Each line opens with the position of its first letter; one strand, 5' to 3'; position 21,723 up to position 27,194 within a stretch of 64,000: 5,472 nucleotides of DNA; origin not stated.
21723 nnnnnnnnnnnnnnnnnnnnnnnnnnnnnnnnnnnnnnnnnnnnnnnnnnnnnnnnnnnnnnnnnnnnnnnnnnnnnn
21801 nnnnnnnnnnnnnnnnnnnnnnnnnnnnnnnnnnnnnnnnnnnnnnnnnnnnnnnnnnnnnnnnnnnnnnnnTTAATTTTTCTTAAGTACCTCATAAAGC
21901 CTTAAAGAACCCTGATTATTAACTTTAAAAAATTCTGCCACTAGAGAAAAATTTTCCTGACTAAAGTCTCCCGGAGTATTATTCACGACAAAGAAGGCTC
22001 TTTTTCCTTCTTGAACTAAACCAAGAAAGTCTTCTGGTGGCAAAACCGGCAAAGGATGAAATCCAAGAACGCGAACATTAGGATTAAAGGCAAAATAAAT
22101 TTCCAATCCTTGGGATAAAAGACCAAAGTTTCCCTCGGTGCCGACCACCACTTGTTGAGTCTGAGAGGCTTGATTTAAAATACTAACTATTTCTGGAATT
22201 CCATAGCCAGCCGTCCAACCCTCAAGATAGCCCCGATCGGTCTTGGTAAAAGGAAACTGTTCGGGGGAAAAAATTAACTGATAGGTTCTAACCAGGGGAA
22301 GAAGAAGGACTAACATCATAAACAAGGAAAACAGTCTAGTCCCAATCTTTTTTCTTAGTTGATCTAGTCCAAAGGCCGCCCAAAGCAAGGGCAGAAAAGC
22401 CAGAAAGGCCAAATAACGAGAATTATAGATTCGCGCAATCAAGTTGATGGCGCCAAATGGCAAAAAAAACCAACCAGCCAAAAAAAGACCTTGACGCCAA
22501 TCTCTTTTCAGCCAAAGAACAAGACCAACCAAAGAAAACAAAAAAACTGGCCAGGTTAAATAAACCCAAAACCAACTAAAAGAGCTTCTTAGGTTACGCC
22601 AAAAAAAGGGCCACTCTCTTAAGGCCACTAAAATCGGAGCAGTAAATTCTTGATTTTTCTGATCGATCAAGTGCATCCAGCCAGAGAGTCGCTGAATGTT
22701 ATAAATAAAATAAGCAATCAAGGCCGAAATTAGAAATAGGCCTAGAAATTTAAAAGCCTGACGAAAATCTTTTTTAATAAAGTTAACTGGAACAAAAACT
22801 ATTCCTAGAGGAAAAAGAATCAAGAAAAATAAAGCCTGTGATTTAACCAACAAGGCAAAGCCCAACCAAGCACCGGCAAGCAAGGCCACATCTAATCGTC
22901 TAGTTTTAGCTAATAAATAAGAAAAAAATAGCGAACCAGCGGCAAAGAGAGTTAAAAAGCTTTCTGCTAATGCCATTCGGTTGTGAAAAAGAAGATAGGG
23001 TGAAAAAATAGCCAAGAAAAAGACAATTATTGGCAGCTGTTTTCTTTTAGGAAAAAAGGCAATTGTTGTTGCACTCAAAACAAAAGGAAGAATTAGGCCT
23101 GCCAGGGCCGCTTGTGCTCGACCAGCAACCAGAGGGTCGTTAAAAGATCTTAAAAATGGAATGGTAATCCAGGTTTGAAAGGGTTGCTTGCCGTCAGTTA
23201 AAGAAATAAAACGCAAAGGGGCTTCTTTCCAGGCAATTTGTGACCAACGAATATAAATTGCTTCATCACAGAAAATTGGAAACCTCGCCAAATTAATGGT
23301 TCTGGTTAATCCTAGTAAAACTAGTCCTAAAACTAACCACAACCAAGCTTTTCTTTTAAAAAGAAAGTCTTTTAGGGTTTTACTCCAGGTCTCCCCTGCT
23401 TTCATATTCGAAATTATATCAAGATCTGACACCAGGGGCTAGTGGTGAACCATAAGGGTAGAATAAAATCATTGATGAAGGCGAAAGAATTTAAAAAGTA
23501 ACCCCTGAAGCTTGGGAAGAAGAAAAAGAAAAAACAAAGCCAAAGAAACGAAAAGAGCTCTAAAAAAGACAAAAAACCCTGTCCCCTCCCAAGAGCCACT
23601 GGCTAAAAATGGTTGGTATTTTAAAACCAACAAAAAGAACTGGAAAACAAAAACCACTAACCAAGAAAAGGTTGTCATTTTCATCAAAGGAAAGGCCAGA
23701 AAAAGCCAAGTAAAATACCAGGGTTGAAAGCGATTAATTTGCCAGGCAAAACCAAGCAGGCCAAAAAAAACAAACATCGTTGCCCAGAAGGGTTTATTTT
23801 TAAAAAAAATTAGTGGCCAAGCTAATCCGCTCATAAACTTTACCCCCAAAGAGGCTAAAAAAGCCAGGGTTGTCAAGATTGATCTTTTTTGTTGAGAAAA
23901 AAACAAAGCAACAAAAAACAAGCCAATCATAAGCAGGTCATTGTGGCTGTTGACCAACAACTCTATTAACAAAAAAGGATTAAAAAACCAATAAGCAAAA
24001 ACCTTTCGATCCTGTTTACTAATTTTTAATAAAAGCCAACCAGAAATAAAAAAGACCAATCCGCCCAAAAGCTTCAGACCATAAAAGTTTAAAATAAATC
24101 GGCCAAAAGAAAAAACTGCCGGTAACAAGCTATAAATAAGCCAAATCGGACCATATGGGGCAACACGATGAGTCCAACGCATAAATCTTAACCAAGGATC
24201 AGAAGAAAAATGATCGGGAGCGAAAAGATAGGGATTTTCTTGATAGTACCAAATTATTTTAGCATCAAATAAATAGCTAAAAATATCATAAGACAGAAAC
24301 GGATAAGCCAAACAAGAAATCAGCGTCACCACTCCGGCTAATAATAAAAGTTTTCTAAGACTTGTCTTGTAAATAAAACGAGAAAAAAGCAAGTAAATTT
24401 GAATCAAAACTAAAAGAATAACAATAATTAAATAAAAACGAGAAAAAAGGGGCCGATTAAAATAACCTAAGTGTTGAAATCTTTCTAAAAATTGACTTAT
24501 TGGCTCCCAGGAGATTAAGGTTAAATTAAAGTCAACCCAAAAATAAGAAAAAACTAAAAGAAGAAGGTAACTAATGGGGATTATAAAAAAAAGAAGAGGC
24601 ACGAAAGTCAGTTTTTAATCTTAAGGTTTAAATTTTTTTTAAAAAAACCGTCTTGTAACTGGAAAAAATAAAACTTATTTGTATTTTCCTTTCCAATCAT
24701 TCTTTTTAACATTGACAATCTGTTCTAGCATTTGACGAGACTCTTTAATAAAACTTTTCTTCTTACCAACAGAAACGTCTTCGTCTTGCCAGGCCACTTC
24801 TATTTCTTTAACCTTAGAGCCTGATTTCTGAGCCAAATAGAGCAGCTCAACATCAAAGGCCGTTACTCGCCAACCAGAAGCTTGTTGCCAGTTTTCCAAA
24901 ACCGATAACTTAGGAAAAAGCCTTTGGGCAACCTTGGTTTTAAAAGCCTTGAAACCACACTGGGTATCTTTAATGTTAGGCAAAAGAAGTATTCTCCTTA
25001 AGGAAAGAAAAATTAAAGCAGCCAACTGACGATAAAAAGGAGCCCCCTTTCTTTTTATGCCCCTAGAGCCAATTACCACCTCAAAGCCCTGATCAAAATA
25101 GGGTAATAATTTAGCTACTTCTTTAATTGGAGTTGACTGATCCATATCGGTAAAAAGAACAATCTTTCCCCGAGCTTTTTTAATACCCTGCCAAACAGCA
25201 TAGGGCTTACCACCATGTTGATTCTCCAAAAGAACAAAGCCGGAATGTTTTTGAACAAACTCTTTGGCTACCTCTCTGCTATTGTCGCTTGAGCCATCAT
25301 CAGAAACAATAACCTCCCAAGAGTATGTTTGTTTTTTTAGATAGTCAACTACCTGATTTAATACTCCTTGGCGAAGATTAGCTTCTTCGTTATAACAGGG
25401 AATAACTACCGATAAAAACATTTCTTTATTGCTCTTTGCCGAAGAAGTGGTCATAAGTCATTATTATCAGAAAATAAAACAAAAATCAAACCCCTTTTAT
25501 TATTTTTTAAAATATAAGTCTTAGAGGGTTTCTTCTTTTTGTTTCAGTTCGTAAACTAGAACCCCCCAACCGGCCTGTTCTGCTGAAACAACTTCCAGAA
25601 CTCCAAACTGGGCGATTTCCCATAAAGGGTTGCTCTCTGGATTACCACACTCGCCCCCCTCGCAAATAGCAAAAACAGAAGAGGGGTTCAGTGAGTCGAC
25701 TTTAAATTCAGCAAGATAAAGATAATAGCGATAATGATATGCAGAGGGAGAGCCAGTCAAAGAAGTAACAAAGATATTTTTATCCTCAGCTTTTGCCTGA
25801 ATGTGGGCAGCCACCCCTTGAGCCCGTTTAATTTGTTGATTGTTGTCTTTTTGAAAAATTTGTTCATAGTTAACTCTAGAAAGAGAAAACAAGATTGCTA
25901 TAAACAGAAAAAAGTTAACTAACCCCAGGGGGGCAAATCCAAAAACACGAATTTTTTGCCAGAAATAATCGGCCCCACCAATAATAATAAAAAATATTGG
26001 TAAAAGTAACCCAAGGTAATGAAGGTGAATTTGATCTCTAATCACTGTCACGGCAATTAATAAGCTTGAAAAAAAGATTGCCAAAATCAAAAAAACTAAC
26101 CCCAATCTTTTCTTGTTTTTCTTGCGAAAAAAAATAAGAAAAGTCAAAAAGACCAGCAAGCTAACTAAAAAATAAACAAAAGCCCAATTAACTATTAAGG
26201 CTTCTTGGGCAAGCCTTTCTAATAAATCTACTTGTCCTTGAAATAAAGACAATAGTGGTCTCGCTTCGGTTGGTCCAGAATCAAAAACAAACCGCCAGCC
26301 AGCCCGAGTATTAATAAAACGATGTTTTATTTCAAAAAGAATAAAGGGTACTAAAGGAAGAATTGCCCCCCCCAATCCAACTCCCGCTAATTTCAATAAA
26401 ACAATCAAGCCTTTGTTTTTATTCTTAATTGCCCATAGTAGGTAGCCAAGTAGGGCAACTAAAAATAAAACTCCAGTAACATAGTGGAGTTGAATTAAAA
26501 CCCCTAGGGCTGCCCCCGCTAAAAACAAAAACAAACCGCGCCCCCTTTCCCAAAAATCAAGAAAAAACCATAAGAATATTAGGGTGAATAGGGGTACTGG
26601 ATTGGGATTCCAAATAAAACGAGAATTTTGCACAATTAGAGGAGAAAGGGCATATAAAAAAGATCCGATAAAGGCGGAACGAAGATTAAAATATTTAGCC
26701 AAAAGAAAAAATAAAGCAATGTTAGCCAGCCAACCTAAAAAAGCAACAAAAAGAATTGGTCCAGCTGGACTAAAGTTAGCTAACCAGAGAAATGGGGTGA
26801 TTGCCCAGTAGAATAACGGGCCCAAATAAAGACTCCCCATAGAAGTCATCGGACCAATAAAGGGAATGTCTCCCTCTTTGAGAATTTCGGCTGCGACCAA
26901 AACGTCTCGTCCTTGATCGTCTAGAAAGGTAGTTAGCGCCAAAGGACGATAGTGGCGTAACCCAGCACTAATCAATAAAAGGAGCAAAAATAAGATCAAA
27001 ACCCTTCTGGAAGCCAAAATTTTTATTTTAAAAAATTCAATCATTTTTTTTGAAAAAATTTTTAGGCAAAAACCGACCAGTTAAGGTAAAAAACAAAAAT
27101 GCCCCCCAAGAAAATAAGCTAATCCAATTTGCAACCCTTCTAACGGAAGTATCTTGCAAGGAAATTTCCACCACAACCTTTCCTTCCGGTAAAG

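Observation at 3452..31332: About 28-kb co-directional envelope glycosylation mega-operon rich in GT-C enzymes and apparently lacking an initiating phosphoglycosyltransferase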

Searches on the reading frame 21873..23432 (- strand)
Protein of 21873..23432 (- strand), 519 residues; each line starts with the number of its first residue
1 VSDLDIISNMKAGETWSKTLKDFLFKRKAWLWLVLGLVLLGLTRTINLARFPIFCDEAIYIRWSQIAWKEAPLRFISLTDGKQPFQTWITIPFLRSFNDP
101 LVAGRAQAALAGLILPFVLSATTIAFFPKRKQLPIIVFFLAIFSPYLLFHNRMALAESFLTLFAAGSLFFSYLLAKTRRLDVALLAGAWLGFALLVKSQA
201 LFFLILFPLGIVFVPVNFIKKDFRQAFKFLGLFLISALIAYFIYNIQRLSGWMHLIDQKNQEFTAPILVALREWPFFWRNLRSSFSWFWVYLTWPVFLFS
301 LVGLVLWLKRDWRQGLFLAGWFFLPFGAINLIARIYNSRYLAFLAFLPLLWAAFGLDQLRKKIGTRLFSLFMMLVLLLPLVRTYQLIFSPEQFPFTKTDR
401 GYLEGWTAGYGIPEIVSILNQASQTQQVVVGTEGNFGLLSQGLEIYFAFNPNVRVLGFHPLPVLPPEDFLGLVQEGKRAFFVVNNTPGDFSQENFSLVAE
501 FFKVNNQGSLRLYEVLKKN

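Call 6: search_protein_families(library=pfam, proteins=[window:21873-23432:-], max_evalue=0.01)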
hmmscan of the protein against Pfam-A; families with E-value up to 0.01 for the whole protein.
window:21873-23432:- (519 aa): 1 family
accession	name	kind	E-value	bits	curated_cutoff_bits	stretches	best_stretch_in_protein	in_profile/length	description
PF13231.12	PMT_2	-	1.8e-05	25.5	26.1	1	84-240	4-155/160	Dolichyl-phosphate-mannose-protein mannosyltransferase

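Call 18: search_protein_families(library=ncbifam, proteins=[window:21873-23432:-], max_evalue=0.1)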
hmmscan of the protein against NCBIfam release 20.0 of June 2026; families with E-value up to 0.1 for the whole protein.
window:21873-23432:- (519 aa): 0 families

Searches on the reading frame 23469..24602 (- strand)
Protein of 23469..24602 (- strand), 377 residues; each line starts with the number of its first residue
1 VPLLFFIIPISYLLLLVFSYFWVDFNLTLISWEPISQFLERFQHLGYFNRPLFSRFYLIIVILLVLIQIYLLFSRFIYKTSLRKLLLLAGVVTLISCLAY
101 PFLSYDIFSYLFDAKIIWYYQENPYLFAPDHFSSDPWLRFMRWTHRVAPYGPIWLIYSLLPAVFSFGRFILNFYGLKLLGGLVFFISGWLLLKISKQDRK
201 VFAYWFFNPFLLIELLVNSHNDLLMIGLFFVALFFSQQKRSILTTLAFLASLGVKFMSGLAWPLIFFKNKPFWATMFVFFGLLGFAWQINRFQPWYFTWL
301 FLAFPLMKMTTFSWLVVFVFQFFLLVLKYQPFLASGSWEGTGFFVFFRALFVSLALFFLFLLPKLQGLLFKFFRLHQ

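Call 6: search_protein_families(library=pfam, proteins=[window:23469-24602:-], max_evalue=0.01)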
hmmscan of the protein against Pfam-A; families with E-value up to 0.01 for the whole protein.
window:23469-24602:- (377 aa): 0 families

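Call 18: search_protein_families(library=ncbifam, proteins=[window:23469-24602:-], max_evalue=0.1)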
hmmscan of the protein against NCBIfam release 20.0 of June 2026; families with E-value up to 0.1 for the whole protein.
window:23469-24602:- (377 aa): 2 families
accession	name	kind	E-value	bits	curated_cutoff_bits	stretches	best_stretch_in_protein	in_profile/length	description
TIGR03459.1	crt_membr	equivalog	1.3e-10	40.8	439.4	1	61-266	52-263/470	alpha-(1->6)-mannopyranosyltransferase A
NF038066.1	MptB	equivalog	2.4e-06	26.3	40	1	97-238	150-298/553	polyprenol phosphomannose-dependent alpha 1,6 mannosyltransferase MptB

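Call 19: search_protein_families(library=pfam, proteins=[window:23469-24602:-], max_evalue=1)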
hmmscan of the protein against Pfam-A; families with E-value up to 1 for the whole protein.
window:23469-24602:- (377 aa): 0 families

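Call 62: search_solved_structures(query=window:23469-24602:-, max_evalue=5)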
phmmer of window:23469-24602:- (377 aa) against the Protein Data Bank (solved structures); distinct sequences matched with E-value up to 5: 0.

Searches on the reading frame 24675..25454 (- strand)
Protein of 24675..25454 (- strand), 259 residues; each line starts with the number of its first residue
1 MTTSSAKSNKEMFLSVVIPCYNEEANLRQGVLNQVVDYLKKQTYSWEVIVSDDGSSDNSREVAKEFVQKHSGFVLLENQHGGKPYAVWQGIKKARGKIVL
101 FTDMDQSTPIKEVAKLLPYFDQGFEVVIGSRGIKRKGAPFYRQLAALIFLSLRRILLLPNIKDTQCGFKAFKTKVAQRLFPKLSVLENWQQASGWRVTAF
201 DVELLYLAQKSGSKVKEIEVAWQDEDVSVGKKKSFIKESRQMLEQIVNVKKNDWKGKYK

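Call 6: search_protein_families(library=pfam, proteins=[window:24675-25454:-], max_evalue=0.01)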
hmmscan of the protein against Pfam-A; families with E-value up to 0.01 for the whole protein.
window:24675-25454:- (259 aa): 3 families
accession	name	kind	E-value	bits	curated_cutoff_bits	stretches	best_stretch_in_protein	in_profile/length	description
PF00535.33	Glycos_transf_2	-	9.4e-29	100.9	23.3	1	15-180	1-168/168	Glycosyl transferase family 2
PF13641.12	Glyco_tranf_2_3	-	5.6e-09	36.8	27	1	14-153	3-143/230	Glycosyltransferase like family 2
PF10111.15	Glyco_tranf_2_2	-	2.7e-06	27.5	27.3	1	15-116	1-102/276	Glycosyltransferase like family 2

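Call 23: search_solved_structures(query=window:24675-25454:-, max_evalue=0.01)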
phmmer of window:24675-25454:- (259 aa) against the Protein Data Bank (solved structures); distinct sequences matched with E-value up to 0.01: 22.
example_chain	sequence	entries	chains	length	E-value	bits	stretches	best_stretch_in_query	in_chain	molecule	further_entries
5mlz_A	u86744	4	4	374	8.1e-18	67.9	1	11-177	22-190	Dolichol monophosphate mannose synthase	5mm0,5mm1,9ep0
9bhc_C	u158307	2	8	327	7.9e-15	58.1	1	14-175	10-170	Undecaprenyl-phosphate 4-deoxy-4-formamido-L-arabinose transferase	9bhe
8vxh_A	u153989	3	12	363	9.6e-15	57.8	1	14-174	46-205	Undecaprenyl-phosphate 4-deoxy-4-formamido-L-arabinose transferase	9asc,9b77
9hwj_A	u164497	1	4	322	6.6e-13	51.8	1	14-174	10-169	Undecaprenyl-phosphate 4-deoxy-4-formamido-L-arabinose transferase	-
5eke_A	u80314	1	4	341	4.7e-12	49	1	7-154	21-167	Uncharacterized glycosyltransferase sll0501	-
5ekp_C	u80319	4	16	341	4.7e-12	49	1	7-154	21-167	Uncharacterized glycosyltransferase sll0501 | Glycosyltransferase sll0501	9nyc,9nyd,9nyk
9nye_A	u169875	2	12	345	4.9e-12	48.9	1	7-154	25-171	Glycosyltransferase sll0501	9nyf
5hea_A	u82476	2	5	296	2.7e-08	36.7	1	13-107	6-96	Putative glycosyltransferase (GalT1)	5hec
2z87_A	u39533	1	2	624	4.7e-08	35.9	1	14-107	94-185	Chondroitin synthase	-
2z86_A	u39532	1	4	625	4.7e-08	35.9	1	14-107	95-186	Chondroitin synthase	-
5tze_C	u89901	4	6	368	2.6e-07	33.5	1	14-155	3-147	Glycosyl transferase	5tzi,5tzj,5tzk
5tz8_A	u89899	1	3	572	5.6e-07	32.4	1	14-155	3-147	Glycosyl transferase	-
6yv7_B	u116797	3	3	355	1.7e-05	27.6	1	14-113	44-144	Glycosyl transferase, family 2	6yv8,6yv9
6yv7_A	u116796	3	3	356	1.7e-05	27.6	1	14-113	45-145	Glycosyl transferase, family 2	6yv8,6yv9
8bz8_A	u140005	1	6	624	2.4e-05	27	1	5-112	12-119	Glycosyltransferase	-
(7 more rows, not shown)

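Call 58: search_protein_families(library=ncbifam, proteins=[window:24675-25454:-], max_evalue=0.00001)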
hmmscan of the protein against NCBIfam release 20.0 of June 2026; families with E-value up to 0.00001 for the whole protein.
window:24675-25454:- (259 aa): 18 families
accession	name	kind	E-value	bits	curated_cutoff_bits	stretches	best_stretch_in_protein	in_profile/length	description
NF007986.1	PRK10714.1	equivalog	1.7e-17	63.4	529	1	14-176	8-169/316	undecaprenyl-phosphate 4-deoxy-4-formamido-L-arabinose transferase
NF007482.0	PRK10073.1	equivalog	4.7e-17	62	423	1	9-107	3-97/334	glycosyltransferase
NF047588.1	GlcsyltransPgfSStrep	equivalog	3.5e-16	59.3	500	1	12-178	1-166/308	glycosyltransferase PgfS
TIGR03937.1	PgaC_IcaA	equivalog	2.6e-14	53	422.3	1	5-106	38-136/407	poly-beta-1,6-N-acetyl-D-glucosamine synthase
NF041391.1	DPhHxTase_Halo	equivalog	3.7e-14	52.2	375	1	20-225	3-186/213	dolichyl-phosphate hexose transferase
NF041875.1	EPS_EpsD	equivalog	4.9e-14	52.5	370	1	14-123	1-107/325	exopolysaccharide biosynthesis glycosyltransferase EpsD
NF038302.1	EPS_HpsE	equivalog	1.8e-13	50.2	300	1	14-108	3-99/307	hormogonium polysaccharide biosynthesis glycosyltransferase HpsE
NF010496.0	PRK13915.1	equivalog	3.5e-12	46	262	1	9-110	28-131/307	glucosyl-3-phosphoglycerate synthase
TIGR04182.1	glyco_TIGR04182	equivalog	9.9e-12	44.8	325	1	15-179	3-159/293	S-layer glycoprotein N-glycosyltransferase AglJ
NF050050.1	ProtGlycPglI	equivalog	1.8e-11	44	500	1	13-137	3-125/306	GalNAc(5)-diNAcBac-PP-undecaprenol beta-1,3-glucosyltransferase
TIGR04283.1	glyco_like_mftF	equivalog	3.3e-11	43.2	182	1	14-117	1-94/221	TIGR04283 family arsenosugar biosynthesis glycosyltransferase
NF047683.1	TeichurnBiosyTuaG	equivalog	5.6e-10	39.3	400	1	10-117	4-108/252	teichuronic acid biosynthesis protein TuaG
TIGR03965.1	mycofact_glyco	equivalog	1.4e-08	34.1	280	1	11-123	73-182/467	mycofactocin biosynthesis glycosyltransferase MftF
NF058614.1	PPMAGASynPpgS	equivalog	1.5e-08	34.3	370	1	16-208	4-200/226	polyprenyl-phospho-N-acetylgalactosaminyl synthase PpgS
TIGR04242.1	nodulat_NodC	equivalog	1.5e-07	30.7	550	1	8-117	44-153/395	chitooligosaccharide synthase NodC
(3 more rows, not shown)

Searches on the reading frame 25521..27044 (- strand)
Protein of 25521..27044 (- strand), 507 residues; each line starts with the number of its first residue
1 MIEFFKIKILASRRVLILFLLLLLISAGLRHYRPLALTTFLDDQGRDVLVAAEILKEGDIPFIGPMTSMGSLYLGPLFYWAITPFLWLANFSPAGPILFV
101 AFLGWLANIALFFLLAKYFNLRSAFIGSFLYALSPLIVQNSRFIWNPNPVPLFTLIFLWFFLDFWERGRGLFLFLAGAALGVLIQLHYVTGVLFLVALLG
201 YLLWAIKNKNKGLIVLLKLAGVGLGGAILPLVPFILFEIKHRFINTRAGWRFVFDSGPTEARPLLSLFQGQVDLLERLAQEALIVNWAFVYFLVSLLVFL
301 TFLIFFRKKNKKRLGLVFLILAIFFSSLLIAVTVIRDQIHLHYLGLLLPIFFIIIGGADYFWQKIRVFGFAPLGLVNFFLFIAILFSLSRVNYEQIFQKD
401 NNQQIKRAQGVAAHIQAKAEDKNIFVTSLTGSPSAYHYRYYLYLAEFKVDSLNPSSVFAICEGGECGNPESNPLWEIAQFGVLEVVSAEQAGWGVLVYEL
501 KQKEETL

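Call 6: search_protein_families(library=pfam, proteins=[window:25521-27044:-], max_evalue=0.01)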
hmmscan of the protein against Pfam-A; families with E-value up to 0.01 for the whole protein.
window:25521-27044:- (507 aa): 1 family
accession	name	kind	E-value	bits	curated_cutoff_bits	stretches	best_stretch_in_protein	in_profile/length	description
PF13231.12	PMT_2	-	5.4e-11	43.4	26.1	1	76-215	4-143/160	Dolichyl-phosphate-mannose-protein mannosyltransferase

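Call 18: search_protein_families(library=ncbifam, proteins=[window:25521-27044:-], max_evalue=0.1)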
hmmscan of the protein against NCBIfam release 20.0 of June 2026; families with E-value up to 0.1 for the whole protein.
window:25521-27044:- (507 aa): 3 families
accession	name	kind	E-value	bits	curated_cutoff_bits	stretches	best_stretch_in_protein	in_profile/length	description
TIGR03663.1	TIGR03663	subfamily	3.1e-07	29.8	126.25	1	72-204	49-183/435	flippase activity-associated protein Agl23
NF047440.1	LA3751_2_3_fam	subfamily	0.0052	15.7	200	1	77-409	84-400/460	LA_3751/LA_3752 family putative glycosyltransferase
NF006292.0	PRK08475.1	equivalog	0.027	14.1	166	1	376-424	33-81/171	F0F1 ATP synthase subunit B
